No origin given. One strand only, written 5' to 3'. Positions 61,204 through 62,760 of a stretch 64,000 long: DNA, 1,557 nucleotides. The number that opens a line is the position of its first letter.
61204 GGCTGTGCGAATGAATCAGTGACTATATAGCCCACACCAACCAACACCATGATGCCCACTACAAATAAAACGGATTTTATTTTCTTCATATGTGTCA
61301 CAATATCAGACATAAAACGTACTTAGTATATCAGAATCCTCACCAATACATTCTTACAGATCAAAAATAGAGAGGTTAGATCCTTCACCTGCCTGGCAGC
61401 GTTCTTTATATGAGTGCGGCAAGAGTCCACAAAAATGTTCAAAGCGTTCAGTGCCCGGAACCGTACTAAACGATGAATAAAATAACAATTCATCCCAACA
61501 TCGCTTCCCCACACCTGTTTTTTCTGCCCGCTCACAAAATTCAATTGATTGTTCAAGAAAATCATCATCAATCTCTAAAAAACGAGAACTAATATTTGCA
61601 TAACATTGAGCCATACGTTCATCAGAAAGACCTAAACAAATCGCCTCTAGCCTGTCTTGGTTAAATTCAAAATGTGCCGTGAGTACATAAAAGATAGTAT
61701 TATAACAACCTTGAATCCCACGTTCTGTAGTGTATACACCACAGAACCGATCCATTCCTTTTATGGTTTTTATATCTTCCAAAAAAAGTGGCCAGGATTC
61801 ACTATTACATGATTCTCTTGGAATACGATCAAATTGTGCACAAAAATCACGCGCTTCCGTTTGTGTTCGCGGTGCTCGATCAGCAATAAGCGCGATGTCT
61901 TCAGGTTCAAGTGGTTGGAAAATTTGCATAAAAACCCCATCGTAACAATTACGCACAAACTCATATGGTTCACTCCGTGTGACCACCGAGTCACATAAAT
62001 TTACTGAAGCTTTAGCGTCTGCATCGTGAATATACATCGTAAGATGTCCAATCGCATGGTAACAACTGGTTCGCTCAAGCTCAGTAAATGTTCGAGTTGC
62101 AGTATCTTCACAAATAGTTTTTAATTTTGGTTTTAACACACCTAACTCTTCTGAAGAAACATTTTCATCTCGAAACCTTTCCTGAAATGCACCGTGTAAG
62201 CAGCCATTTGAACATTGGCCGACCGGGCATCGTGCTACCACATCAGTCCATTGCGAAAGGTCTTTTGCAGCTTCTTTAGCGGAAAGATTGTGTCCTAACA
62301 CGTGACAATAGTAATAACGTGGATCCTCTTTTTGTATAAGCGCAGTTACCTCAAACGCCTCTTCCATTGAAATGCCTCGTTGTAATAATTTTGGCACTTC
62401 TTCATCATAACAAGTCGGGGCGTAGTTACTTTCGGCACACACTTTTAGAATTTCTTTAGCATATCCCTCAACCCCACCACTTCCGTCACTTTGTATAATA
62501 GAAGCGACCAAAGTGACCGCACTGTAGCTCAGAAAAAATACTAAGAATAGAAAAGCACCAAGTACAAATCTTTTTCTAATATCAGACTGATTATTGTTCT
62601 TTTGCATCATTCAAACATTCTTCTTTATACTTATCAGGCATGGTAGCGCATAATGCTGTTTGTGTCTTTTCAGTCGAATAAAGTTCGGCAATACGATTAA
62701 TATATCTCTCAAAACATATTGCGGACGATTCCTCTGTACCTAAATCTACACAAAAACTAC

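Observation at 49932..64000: Tandem array of at least 11 paralogous genes for membrane-anchored Cys/His-rich helical-repeat proteins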

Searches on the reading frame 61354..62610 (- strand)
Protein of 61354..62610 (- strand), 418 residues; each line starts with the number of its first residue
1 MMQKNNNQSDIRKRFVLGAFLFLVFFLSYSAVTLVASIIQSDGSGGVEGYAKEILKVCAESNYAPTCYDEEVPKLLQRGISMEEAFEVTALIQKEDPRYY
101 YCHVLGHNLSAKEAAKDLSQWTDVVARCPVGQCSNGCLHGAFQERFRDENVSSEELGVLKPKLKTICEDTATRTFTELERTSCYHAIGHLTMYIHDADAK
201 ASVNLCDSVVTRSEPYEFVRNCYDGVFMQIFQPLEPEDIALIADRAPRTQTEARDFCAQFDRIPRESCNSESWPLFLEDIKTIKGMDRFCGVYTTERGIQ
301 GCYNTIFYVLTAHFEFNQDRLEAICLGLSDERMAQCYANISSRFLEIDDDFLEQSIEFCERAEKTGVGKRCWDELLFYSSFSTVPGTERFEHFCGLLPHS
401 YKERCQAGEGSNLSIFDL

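Call 34: find_encoding_contigs(protein=window:61354-62610:-, flank=10000, max_places=3)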
Protein window:61354-62610:- (418 aa): 1 contig read that carries it; 1 place shown.
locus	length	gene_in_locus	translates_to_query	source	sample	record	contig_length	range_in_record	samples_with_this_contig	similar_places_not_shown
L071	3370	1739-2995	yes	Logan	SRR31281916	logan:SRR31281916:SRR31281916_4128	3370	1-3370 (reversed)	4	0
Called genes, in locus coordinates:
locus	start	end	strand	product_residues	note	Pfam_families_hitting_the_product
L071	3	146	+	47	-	?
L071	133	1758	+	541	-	-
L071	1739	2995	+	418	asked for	-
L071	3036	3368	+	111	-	?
